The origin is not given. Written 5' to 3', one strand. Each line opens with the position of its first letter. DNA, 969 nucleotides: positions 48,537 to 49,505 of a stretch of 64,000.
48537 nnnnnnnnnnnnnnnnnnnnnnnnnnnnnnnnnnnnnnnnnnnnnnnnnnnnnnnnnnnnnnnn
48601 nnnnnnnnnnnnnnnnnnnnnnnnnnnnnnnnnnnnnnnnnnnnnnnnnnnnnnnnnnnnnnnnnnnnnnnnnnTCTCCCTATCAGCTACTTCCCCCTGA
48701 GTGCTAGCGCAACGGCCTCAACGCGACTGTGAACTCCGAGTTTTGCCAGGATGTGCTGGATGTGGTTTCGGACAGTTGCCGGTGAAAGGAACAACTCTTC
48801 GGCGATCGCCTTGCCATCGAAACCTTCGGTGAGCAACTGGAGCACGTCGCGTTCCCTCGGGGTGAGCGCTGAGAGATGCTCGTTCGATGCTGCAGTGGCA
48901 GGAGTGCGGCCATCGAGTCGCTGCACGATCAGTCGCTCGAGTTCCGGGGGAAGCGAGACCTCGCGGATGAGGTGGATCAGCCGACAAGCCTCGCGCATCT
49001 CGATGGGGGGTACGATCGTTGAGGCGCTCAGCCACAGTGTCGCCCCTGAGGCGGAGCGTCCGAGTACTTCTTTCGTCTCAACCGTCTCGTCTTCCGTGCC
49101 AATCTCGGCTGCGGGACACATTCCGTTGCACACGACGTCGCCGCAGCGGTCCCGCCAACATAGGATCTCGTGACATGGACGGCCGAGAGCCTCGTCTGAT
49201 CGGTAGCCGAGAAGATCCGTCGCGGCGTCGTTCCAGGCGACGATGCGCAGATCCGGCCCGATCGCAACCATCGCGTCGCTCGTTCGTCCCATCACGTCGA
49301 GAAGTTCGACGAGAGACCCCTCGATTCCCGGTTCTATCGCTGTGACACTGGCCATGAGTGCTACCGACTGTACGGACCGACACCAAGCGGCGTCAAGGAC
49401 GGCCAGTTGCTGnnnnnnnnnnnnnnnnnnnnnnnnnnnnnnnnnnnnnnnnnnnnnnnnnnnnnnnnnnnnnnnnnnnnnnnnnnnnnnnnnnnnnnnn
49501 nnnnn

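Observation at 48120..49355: Hemerythrin-like protein convergent with a PAS-LuxR regulator bearing a five-cysteine cluster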

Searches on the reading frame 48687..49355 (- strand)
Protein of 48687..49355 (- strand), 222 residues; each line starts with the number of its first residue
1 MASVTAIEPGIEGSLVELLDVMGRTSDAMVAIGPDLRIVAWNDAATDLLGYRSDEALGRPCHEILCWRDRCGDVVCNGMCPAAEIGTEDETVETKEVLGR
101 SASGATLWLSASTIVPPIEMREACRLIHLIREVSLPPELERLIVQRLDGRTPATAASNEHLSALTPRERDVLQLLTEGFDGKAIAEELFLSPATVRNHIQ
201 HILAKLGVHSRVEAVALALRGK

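Call 3: search_protein_families(library=pfam, proteins=[window:48687-49355:-], max_evalue=0.01)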
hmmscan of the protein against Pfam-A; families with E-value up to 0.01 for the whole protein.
window:48687-49355:- (222 aa): 11 families
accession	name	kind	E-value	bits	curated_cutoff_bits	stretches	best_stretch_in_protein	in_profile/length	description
PF00196.25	GerE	-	5.8e-21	74.3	23.5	1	163-218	2-57/57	Bacterial regulatory proteins, luxR family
PF08281.18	Sigma70_r4_2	-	4.1e-08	33.2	25.7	1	161-206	8-54/54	Sigma-70, region 4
PF13426.13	PAS_9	-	5.5e-08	33.5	27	1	27-113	2-83/103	PAS domain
PF08448.16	PAS_4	-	3.2e-07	31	23.1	1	26-109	5-81/110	PAS fold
PF00989.32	PAS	-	5.2e-05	23.7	22.6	1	26-61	11-46/113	PAS fold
PF13188.13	PAS_8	-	6.1e-05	23.2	21.8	1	26-71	11-53/65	PAS domain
PF08279.18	HTH_11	-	0.00017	21.9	25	1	167-206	1-43/55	HTH domain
PF04545.22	Sigma70_r4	-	0.00038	20.4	24.1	1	161-206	2-48/50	Sigma-70, region 4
PF13556.12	HTH_30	-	0.0027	17.9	27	1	174-218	8-52/59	PucR C-terminal helix-turn-helix domain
PF14493.12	HTH_40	-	0.0042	17.8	27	1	172-204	6-38/89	Helix-turn-helix domain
PF13384.12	HTH_23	-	0.0077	16.5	24.6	0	171-201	10-40/50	Homeodomain-like domain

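Call 4: search_protein_families(library=ncbifam, proteins=[window:48687-49355:-], max_evalue=0.01)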
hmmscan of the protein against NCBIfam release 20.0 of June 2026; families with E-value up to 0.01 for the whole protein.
window:48687-49355:- (222 aa): 30 families (the best 25 are shown)
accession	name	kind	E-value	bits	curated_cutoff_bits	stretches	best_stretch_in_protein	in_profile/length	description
NF007935.0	PRK10651.1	equivalog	3.9e-14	52.3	250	1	133-216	128-208/216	two-component system response regulator NarL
NF047785.1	respo_reg_MadR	equivalog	2.4e-13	49.9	300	1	157-218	142-203/209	MadR family response regulator transcription factor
TIGR03020.2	EpsA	equivalog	7.6e-13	48.7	170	1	152-218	178-245/247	XrtB/PEP-CTERM-associated transcriptional regulator EpsA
NF003420.0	PRK04841.1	equivalog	1.8e-11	42.9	537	1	161-218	836-893/903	HTH-type transcriptional regulator MalT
NF007708.0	PRK10403.1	equivalog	5e-11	42.4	343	1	154-220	144-210/215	nitrate/nitrite response regulator protein NarP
NF011896.0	PRK15369.1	equivalog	3.7e-10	39.8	242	1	154-219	140-205/211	two component system response regulator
NF041232.1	BagY_FevT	exception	3.8e-10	39.2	700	1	164-216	297-349/367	LuxR family transcriptional regulator BagY/FevT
NF041830.1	RR_TF_ErdR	exception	9.2e-10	38.6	390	1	153-217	141-204/213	response regulator transcription factor ErdR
NF007505.1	PRK10100.1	equivalog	1.6e-09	37.7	250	1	155-218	136-199/204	biofilm master transcriptional regulator CsgD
TIGR03541.1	reg_near_HchA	equivalog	2.3e-09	37.1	215.6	1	155-220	163-228/232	PA1136 family autoinducer-binding transcriptional regulator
NF052366.1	photon_PedR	equivalog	6.1e-09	35.9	120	1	163-220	2-59/74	photosynthetic electron transport-dependent transcriptional regulator PedR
NF007403.0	PRK09935.1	equivalog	1.1e-08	34.9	271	1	156-218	142-204/210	fimbria biosynthesis transcriptional regulator FimZ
NF052445.1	RespRegMctR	equivalog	1.8e-08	34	300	1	158-219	139-200/205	two-component system response regulator MctR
NF007685.0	PRK10360.1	equivalog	2e-08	34.3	258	1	160-214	134-188/196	response regulator transcription factor UhpA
NF006900.1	PRK09390.1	equivalog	3.3e-08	33.3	255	1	154-221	133-200/203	response regulator FixJ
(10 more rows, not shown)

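Call 7: find_homologous_proteins(query=window:48687-49355:-, max_evalue=0.00001)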
Query window:48687-49355:- (222 aa): 785 proteins with E <= 0.00001 among 2472 candidates; the best 120 are listed.
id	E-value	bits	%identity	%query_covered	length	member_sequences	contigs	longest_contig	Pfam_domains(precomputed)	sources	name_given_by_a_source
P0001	2.6e-133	460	94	100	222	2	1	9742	PF13426.14,PF00196.26,PF08448.17,PF00989.32,PF08281.19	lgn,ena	-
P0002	2.4e-123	428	85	100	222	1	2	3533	PF13426.14,PF00196.26,PF08448.17,PF08281.19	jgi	-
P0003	4.9e-121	420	84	100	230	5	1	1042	PF13426.14,PF00196.26,PF08448.17,PF00989.32,PF08281.19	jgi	jgi:PAS domain S-box-containing protein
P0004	4.1e-118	410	83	100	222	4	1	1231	PF13426.14,PF00196.26,PF08448.17,PF00989.32,PF08281.19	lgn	-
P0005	4.1e-118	410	84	99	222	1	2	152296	PF13426.14,PF00196.26,PF08448.17,PF08281.19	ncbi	-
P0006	4.2e-118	410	83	99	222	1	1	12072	PF13426.14,PF00196.26,PF08448.17,PF08281.19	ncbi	-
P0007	1.6e-117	409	83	99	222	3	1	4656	PF13426.14,PF13188.14,PF00196.26,PF08448.17,PF08281.19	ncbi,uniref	ncbi:hypothetical protein MNBD_ACTINO01-11 [hydrothermal vent metagenome]|uniref:Two-component trans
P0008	2.1e-117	408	82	99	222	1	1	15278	PF13426.14,PF00196.26,PF08448.17,PF08281.19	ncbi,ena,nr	ncbi:MAG: LuxR C-terminal-related transcriptional regulator [Actinomycetia bacterium]|nr:LuxR C-term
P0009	3.5e-116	404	82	99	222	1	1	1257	PF13426.14,PF00196.26,PF08448.17,PF00989.32,PF08281.19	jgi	-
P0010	1.6e-115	402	81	99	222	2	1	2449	PF13426.14,PF00196.26,PF08448.17,PF08281.19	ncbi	-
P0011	3.8e-115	401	81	100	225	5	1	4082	PF13426.14,PF00196.26,PF08448.17,PF08281.19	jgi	-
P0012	5.2e-115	400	81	99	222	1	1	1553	PF13426.14,PF00196.26,PF08448.17,PF00989.32,PF08281.19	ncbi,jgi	-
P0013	5.5e-114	397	80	99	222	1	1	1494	PF13426.14,PF00196.26,PF08448.17,PF00989.32,PF08281.19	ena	-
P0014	9.6e-110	383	78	100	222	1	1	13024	PF13426.14,PF00196.26,PF08448.17,PF08281.19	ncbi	-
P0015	5.4e-107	374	78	99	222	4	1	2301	PF13426.14,PF00196.26,PF04545.23,PF08281.19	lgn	-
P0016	2.5e-105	369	74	100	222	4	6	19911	PF13426.14,PF13188.14,PF00196.26,PF08448.17,PF00989.32,PF08281.19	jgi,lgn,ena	jgi:PAS domain S-box-containing protein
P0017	7.2e-105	367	75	99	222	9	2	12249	PF13426.14,PF13188.14,PF00196.26,PF08448.17,PF00989.32,PF08281.19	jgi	jgi:PAS domain S-box-containing protein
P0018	7.9e-105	367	74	100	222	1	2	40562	PF13426.14,PF13188.14,PF00196.26,PF08448.17,PF00989.32,PF08281.19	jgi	jgi:PAS domain S-box-containing protein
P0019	1.8e-104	366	74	100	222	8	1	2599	PF13426.14,PF13188.14,PF00196.26,PF08448.17,PF00989.32,PF08281.19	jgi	jgi:PAS domain S-box-containing protein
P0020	2.2e-104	366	76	99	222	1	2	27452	PF13426.14,PF13188.14,PF00196.26,PF04545.23,PF00989.32,PF08281.19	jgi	-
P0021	1.3e-103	363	74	100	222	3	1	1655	PF00196.26,PF08281.19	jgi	jgi:DNA-binding CsgD family transcriptional regulator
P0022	1.5e-103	363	73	100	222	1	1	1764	PF13426.14,PF13188.14,PF00196.26,PF08448.17,PF00989.32,PF08281.19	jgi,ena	-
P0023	1.7e-103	363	75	99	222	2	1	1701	PF13426.14,PF13188.14,PF00196.26,PF04545.23,PF08448.17,PF00989.32,PF08281.19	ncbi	-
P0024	3.6e-103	362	76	98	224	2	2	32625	PF13426.14,PF13188.14,PF00196.26,PF08448.17,PF00989.32,PF08281.19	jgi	-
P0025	7.9e-103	361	74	99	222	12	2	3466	PF13426.14,PF13188.14,PF00196.26,PF00989.32,PF08281.19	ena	-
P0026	1.9e-102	359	73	99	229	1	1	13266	PF13426.14,PF13188.14,PF00196.26,PF04545.23,PF00989.32,PF08281.19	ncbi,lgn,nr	ncbi:MAG: hypothetical protein BMS9Abin12_2016 [Acidimicrobiia bacterium]|nr:MAG: hypothetical prote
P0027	2.3e-102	359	74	99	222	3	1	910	PF13426.14,PF13188.14,PF00196.26,PF08448.17,PF00989.32,PF08281.19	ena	-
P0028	4.0e-102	358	74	99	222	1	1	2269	PF13426.14,PF13188.14,PF12860.14,PF00196.26,PF08448.17,PF00989.32,PF08281.19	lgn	-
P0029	4.9e-102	358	73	99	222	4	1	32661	PF13426.14,PF13188.14,PF00196.26,PF00989.32,PF08281.19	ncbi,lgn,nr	ncbi:MAG: LuxR C-terminal-related transcriptional regulator [Actinomycetota bacterium]|nr:LuxR C-ter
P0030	5.7e-102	358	73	100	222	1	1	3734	PF13426.14,PF13188.14,PF00196.26,PF08448.17,PF00989.32,PF08281.19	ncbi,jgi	-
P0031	9.4e-102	357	73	99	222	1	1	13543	PF13426.14,PF13188.14,PF00196.26,PF08448.17,PF00989.32,PF08281.19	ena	-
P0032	1.1e-101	357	75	99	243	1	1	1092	PF13426.14,PF13188.14,PF00196.26,PF08448.17,PF00989.32,PF08281.19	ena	-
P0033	2.8e-101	355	72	100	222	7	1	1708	PF13426.14,PF13188.14,PF00196.26,PF08448.17,PF00989.32,PF08281.19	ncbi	-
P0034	6.8e-101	354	73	99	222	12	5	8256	PF13426.14,PF13188.14,PF00196.26,PF04545.23,PF00989.32,PF08281.19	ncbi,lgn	-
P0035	6.9e-101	354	72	100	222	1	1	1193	PF13426.14,PF13188.14,PF00196.26,PF08448.17,PF00989.32,PF08281.19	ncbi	-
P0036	9.9e-101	354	72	99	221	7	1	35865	PF13426.14,PF00196.26,PF04545.23,PF00989.32,PF08281.19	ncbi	-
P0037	2.9e-100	352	73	99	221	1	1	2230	PF13426.14,PF00196.26,PF04545.23,PF00989.32,PF08281.19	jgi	jgi:PAS domain S-box-containing protein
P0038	3.0e-100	352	73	100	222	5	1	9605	PF13426.14,PF13188.14,PF00196.26,PF08448.17,PF00989.32,PF08281.19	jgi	-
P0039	4.0e-100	352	72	100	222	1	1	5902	PF13426.14,PF13188.14,PF00196.26,PF08448.17,PF00989.32,PF08281.19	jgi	-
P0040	4.6e-100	352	74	99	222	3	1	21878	PF13426.14,PF13188.14,PF00196.26,PF08448.17,PF00989.32,PF08281.19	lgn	-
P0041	5.2e-100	351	75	99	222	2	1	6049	PF13426.14,PF00196.26,PF04545.23,PF00989.32,PF08281.19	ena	-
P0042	5.7e-100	351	71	100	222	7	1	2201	PF13426.14,PF13188.14,PF00196.26,PF08448.17,PF00989.32,PF08281.19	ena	-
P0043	6.9e-100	351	72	100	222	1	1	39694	PF13426.14,PF00196.26,PF08448.17,PF00989.32,PF08281.19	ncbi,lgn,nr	ncbi:MAG: hypothetical protein BMS9Abin07_0550 [Acidimicrobiia bacterium]|nr:MAG: hypothetical prote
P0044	7.2e-100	351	74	99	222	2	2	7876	PF13426.14,PF13188.14,PF00196.26,PF08448.17,PF00989.32,PF08281.19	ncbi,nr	ncbi:MAG: PAS domain S-box protein [bacterium]|nr:PAS domain S-box protein [bacterium]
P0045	1.0e-99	350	72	99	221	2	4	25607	PF13426.14,PF00196.26,PF00989.32,PF08281.19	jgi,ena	-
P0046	1.1e-99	350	72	100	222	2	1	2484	PF13426.14,PF13188.14,PF00196.26,PF08448.17,PF00989.32,PF08281.19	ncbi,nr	ncbi:MAG: PAS domain S-box protein [Acidobacteria bacterium]|nr:PAS domain S-box protein [Acidobacte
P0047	2.9e-99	349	72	99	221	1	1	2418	PF13426.14,PF13188.14,PF00196.26,PF08448.17,PF00989.32,PF08281.19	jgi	jgi:PAS domain S-box-containing protein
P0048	3.3e-99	349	71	100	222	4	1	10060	PF13426.14,PF13188.14,PF00196.26,PF00989.32,PF08281.19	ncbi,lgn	-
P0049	5.9e-99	348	71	100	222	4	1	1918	PF13426.14,PF13188.14,PF00196.26,PF08448.17,PF00989.32,PF08281.19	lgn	-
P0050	7.3e-99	348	73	99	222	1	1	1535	PF13426.14,PF13188.14,PF00196.26,PF08448.17,PF00989.32,PF08281.19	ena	-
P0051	3.5e-98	345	71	99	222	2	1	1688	PF13426.14,PF00196.26,PF04545.23,PF08448.17,PF00989.32,PF08281.19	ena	-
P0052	4.3e-98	345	71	100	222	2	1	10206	PF13426.14,PF13188.14,PF00196.26,PF08448.17,PF00989.32,PF08281.19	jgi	-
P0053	5.0e-98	345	70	100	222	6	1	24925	PF13426.14,PF13188.14,PF00196.26,PF08448.17,PF00989.32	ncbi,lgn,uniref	ncbi:hypothetical protein MNBD_ACTINO02-686 [hydrothermal vent metagenome]|uniref:Uncharacterized pr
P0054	8.7e-98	344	75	90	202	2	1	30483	PF13426.14,PF13188.14,PF00196.26,PF08448.17,PF00989.32,PF08281.19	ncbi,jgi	-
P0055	2.2e-97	343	70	99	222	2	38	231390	PF13426.14,PF13188.14,PF00196.26,PF08448.17,PF00989.32,PF08281.19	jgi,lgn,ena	-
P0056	4.7e-97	342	70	100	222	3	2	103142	PF13426.14,PF13188.14,PF00196.26,PF08448.17,PF00989.32,PF08281.19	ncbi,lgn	-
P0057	6.5e-97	341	70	99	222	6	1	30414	PF13426.14,PF13188.14,PF00196.26,PF08448.17,PF00989.32,PF08281.19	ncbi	-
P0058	1.7e-96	340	71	99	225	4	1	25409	PF13426.14,PF13188.14,PF00196.26,PF08448.17,PF00989.32,PF08281.19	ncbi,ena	-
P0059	2.7e-96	339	70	99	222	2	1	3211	PF13426.14,PF00196.26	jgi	-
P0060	4.0e-96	339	70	100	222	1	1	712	PF13426.14,PF13188.14,PF00196.26,PF08448.17,PF00989.32,PF08281.19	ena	-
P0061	4.6e-96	338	69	99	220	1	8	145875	PF13426.14,PF00196.26,PF08448.17,PF08281.19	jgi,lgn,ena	-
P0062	6.0e-96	338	69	99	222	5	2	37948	PF13426.14,PF00196.26,PF08281.19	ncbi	-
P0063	1.4e-95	337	70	99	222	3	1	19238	PF13426.14,PF13188.14,PF00196.26,PF08448.17,PF00989.32,PF08281.19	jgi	-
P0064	1.7e-95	337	70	99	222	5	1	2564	PF13426.14,PF13188.14,PF00196.26,PF08448.17,PF00989.32,PF08281.19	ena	-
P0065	2.7e-95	336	69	100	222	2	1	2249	PF13426.14,PF13188.14,PF00196.26,PF08448.17,PF00989.32,PF08281.19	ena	-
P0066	2.7e-95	336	71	100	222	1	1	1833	PF13426.14,PF13188.14,PF00196.26,PF08448.17,PF00989.32,PF08281.19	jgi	jgi:DNA-binding CsgD family transcriptional regulator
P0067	4.1e-95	335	70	99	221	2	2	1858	PF13426.14,PF13188.14,PF00196.26,PF08448.17,PF00989.32,PF08281.19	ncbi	-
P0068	6.1e-95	335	70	100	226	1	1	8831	PF13426.14,PF13188.14,PF00196.26,PF08448.17,PF00989.32,PF08281.19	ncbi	-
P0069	6.4e-95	335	67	100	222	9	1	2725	PF13426.14,PF13188.14,PF00196.26,PF08448.17,PF00989.32,PF08281.19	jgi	jgi:PAS domain S-box-containing protein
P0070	1.9e-94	333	72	99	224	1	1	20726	PF13426.14,PF13188.14,PF00196.26,PF08448.17,PF00989.32,PF08281.19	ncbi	-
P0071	2.1e-94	333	69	100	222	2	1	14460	PF13426.14,PF00196.26,PF08448.17,PF00989.32,PF08281.19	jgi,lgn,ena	-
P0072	2.7e-94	333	69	100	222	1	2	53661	PF13426.14,PF13188.14,PF00196.26,PF08448.17,PF00989.32,PF08281.19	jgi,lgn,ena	-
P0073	3.8e-94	332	67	100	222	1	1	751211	PF13426.14,PF13188.14,PF00196.26,PF08448.17,PF00989.32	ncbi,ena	-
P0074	4.1e-94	332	68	100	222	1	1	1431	PF13426.14,PF13188.14,PF00196.26,PF08448.17,PF00989.32,PF08281.19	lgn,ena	-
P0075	6.7e-94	331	68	99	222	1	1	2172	PF13426.14,PF13188.14,PF00196.26,PF08448.17,PF00989.32,PF08281.19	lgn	-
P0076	9.0e-94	331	69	99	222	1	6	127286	PF13426.14,PF00196.26,PF08448.17,PF00989.32,PF08281.19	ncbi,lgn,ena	-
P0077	1.0e-93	331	68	100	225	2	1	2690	PF13426.14,PF13188.14,PF00196.26,PF08448.17,PF00989.32,PF08281.19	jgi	jgi:PAS domain S-box-containing protein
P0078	1.3e-93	330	68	99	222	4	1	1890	PF13426.14,PF13188.14,PF00196.26,PF08448.17,PF00989.32,PF08281.19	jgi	jgi:PAS domain S-box-containing protein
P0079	1.9e-93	330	68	100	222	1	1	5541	PF13426.14,PF00196.26,PF08448.17,PF00989.32,PF08281.19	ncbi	-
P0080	2.0e-93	330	70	99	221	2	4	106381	PF13426.14,PF13188.14,PF00196.26,PF08448.17,PF00989.32,PF08281.19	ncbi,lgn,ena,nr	ncbi:putative HTH-type transcriptional regulator/MT0914 [bacterium BMS3Bbin01]|nr:putative HTH-type 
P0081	2.1e-93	330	69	100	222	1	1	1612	PF13426.14,PF00196.26,PF08448.17,PF00989.32,PF08281.19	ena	-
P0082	2.8e-93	329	68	100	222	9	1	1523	PF13426.14,PF13188.14,PF00196.26,PF08448.17,PF00989.32,PF08281.19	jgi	jgi:PAS domain S-box-containing protein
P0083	3.5e-93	329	69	99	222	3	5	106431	PF13426.14,PF13188.14,PF00196.26,PF08448.17,PF00989.32,PF08281.19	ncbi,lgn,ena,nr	ncbi:MAG: PAS domain S-box protein [Acidobacteria bacterium]|nr:PAS domain S-box protein [Acidobacte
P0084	2.0e-92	327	69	99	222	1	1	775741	PF13426.14,PF00196.26,PF00989.32,PF08281.19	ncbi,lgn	ncbi:MAG: LuxR C-terminal-related transcriptional regulator [Acidimicrobiia bacterium]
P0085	6.3e-92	325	71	99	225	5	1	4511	PF13426.14,PF13188.14,PF00196.26,PF04545.23,PF08448.17,PF00989.32,PF08281.19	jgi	-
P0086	6.8e-92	325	68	99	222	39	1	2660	PF13426.14,PF13188.14,PF00196.26,PF08448.17,PF00989.32,PF08281.19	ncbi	-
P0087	1.4e-91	324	68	99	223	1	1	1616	PF13426.14,PF00196.26,PF08448.17,PF00989.32,PF08281.19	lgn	-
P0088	1.5e-91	324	65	99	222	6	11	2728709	PF13426.14,PF13188.14,PF00196.26,PF00989.32,PF08281.19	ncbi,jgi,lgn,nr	ncbi:MAG: LuxR C-terminal-related transcriptional regulator [Acidimicrobiia bacterium]|nr:LuxR C-ter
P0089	2.4e-91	323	67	100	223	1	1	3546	PF13426.14,PF00196.26,PF08281.19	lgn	-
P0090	4.3e-91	322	70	95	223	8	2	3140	PF13426.14,PF00196.26,PF08448.17,PF08281.19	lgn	-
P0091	6.7e-91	322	66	100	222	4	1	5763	PF13426.14,PF13188.14,PF00196.26,PF08448.17,PF00989.32,PF08281.19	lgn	-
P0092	7.1e-91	321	65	100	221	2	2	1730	PF13426.14,PF00196.26,PF08448.17,PF00989.32,PF08281.19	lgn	-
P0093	8.1e-91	321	66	99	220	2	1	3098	PF13426.14,PF00196.26,PF08448.17,PF08281.19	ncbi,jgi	-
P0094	1.9e-90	320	66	99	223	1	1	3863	PF13426.14,PF00196.26,PF08448.17,PF00989.32,PF08281.19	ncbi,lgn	-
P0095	7.2e-90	318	64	100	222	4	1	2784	PF13426.14,PF00196.26,PF08448.17,PF00989.32,PF08281.19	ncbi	-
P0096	1.2e-89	318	64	99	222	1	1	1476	PF13426.14,PF13188.14,PF00196.26,PF08448.17,PF00989.32,PF08281.19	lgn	-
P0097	2.7e-89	316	64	100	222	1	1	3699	PF13426.14,PF08279.19,PF13188.14,PF00196.26,PF08448.17,PF00989.32,PF08281.19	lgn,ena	-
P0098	2.9e-89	316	65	99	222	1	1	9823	PF13426.14,PF00196.26,PF00989.32,PF08281.19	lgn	-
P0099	3.3e-89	316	67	100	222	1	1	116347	PF13426.14,PF13188.14,PF00196.26,PF08448.17,PF00989.32,PF08281.19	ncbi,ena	-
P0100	9.0e-89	315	65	99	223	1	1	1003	PF13426.14,PF00196.26,PF08448.17,PF00989.32,PF08281.19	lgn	-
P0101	1.2e-88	314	68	95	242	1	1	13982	PF13426.14,PF13188.14,PF00196.26,PF08448.17,PF00989.32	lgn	-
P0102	1.5e-88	314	66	99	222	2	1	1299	PF13426.14,PF13188.14,PF00196.26,PF08448.17,PF08281.19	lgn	-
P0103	2.6e-88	313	67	100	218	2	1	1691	PF13426.14,PF13188.14,PF00196.26,PF08448.17,PF00989.32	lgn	-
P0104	3.3e-88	313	66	96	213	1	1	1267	PF13426.14,PF00196.26,PF08448.17,PF00989.32,PF08281.19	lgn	-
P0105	4.6e-88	312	69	92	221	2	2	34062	PF13426.14,PF13188.14,PF00196.26,PF08448.17,PF00989.32,PF08281.19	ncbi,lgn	-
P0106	1.2e-87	311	68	91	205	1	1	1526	PF13426.14,PF00196.26,PF00989.32,PF08281.19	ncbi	-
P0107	2.3e-87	310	69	93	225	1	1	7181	PF13426.14,PF13188.14,PF00196.26,PF08448.17,PF00989.32,PF08281.19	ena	-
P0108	4.9e-87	309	65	99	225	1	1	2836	PF13426.14,PF13188.14,PF00196.26,PF00989.32,PF08281.19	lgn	-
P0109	5.3e-87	309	67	94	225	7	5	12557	PF13426.14,PF13188.14,PF00196.26,PF08448.17,PF00989.32,PF08281.19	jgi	jgi:PAS domain S-box-containing protein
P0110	5.6e-87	309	67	95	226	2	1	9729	PF13426.14,PF00196.26,PF08448.17,PF00989.32,PF08281.19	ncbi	-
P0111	7.0e-87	308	69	99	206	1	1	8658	PF13426.14,PF13188.14,PF00196.26,PF00989.32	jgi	jgi:PAS domain S-box-containing protein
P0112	8.3e-87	308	63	100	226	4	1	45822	PF13426.14,PF00196.26,PF08281.19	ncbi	-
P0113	2.9e-86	306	63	99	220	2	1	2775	PF13426.14,PF00196.26,PF08448.17,PF08281.19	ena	-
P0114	8.7e-86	305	65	100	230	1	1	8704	PF13426.14,PF00196.26,PF08448.17,PF00989.32,PF08281.19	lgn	-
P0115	1.3e-85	304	63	96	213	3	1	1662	PF13426.14,PF00196.26,PF08448.17,PF00989.32,PF08281.19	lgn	-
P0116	1.7e-85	304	63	99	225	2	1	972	PF13426.14,PF13188.14,PF00196.26,PF08448.17,PF00989.32,PF08281.19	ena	-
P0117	3.7e-85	303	65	96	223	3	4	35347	PF13426.14,PF13188.14,PF12860.14,PF00196.26,PF08448.17,PF00989.32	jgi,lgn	jgi:PAS domain S-box-containing protein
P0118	3.8e-85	303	63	98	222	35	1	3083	PF13426.14,PF00196.26,PF08448.17,PF08281.19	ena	-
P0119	6.9e-85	302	62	95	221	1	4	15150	PF13426.14,PF00196.26,PF08448.17,PF00989.32,PF08281.19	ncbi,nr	ncbi:MAG: PAS domain S-box protein [Actinomycetia bacterium]|nr:PAS domain S-box protein [Actinomyce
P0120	7.6e-85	302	65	97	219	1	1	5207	PF13426.14,PF13188.14,PF00196.26,PF08448.17,PF00989.32,PF08281.19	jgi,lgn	jgi:PAS domain S-box-containing protein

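Call 14: find_related_loci(query=A1, collection=genome_contigs, flank=10000)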
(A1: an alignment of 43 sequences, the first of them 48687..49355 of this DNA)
Query A1 (222 aa) in genome_contigs; peptide patterns used: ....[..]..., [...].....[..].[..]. (x = any residue, [..] = any of these).
291 stretches matched a pattern; 205 encode a relative of the query (tblastn E <= 1e-3); the best 80 are kept; 79 distinct loci.
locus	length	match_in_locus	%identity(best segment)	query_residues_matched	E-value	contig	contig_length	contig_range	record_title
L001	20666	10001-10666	86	1-222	5e-127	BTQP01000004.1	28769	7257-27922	MAG: Acidimicrobiia bacterium BMS9Abin17 DNA, NODE_359_length_28769, whole genome shotgun sequence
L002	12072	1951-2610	83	1-220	9e-123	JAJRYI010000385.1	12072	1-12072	MAG: Actinomycetes bacterium isolate Dive96_bin3.271 k141_3055310, whole genome shotgun sequence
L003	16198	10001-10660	82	1-220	1e-119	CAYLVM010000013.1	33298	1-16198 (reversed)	MAG TPA_asm: uncultured Acidimicrobiaceae bacterium isolate SRP128015_co1_239 genome assembly, contig: NODE_1387_length_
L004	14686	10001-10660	74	1-220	2e-108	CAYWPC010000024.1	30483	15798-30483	MAG TPA_asm: uncultured Acidimicrobiaceae bacterium isolate SRP216583_co2_129 genome assembly, contig: NODE_853_length_3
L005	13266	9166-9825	73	1-220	2e-106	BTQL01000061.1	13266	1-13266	MAG: Acidimicrobiia bacterium BMS9Abin12 DNA, NODE_1523_length_13266, whole genome shotgun sequence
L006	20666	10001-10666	72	1-222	9e-105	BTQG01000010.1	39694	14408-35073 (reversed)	MAG: Acidimicrobiia bacterium BMS9Abin07 DNA, NODE_164_length_39694, whole genome shotgun sequence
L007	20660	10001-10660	72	1-220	4e-104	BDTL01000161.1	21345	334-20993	Bacterium BMS3Bbin02 DNA, contig: NODE_7, whole genome shotgun sequence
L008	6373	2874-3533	73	1-220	3e-104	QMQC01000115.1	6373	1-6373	MAG: Actinobacteria bacterium isolate B3_G11 B3_Guay11_scaffold_02927, whole genome shotgun sequence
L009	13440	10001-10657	74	1-219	1e-103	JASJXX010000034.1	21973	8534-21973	MAG: Actinomycetota bacterium isolate MT_MAG3 NODE_794_length_21973_cov_32.508121, whole genome shotgun sequence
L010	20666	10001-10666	70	1-222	9e-104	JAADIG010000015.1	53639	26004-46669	MAG: Actinomycetota bacterium isolate M_MetaBat.3 contig-127_537, whole genome shotgun sequence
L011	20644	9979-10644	70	1-222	3e-103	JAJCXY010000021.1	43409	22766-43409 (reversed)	MAG: Acidimicrobiales bacterium isolate OFTM10 OFTM10_20, whole genome shotgun sequence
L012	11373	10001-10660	74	1-220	4e-103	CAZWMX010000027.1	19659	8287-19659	MAG TPA_asm: uncultured Acidimicrobiaceae bacterium isolate binchicken_co159_48 genome assembly, contig: NODE_882_length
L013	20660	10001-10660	71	1-220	3e-102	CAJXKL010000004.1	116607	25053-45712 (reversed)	MAG TPA_asm: uncultured Candidatus Microthrix sp. isolate SRR1509796_bin.8_MetaBAT_v2.12.1_MAG genome assembly, contig:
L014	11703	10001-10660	70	1-220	4e-102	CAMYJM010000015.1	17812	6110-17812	MAG: uncultured Acidimicrobiaceae bacterium isolate FO_M_Acidobacteriota_19.1 genome assembly, contig: scaffold_2737, wh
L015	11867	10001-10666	70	1-222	5e-102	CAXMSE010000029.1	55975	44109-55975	MAG: uncultured Gammaproteobacteria bacterium isolate 07C-BC-St07_bin.28.orig genome assembly, contig: k141_2505855, who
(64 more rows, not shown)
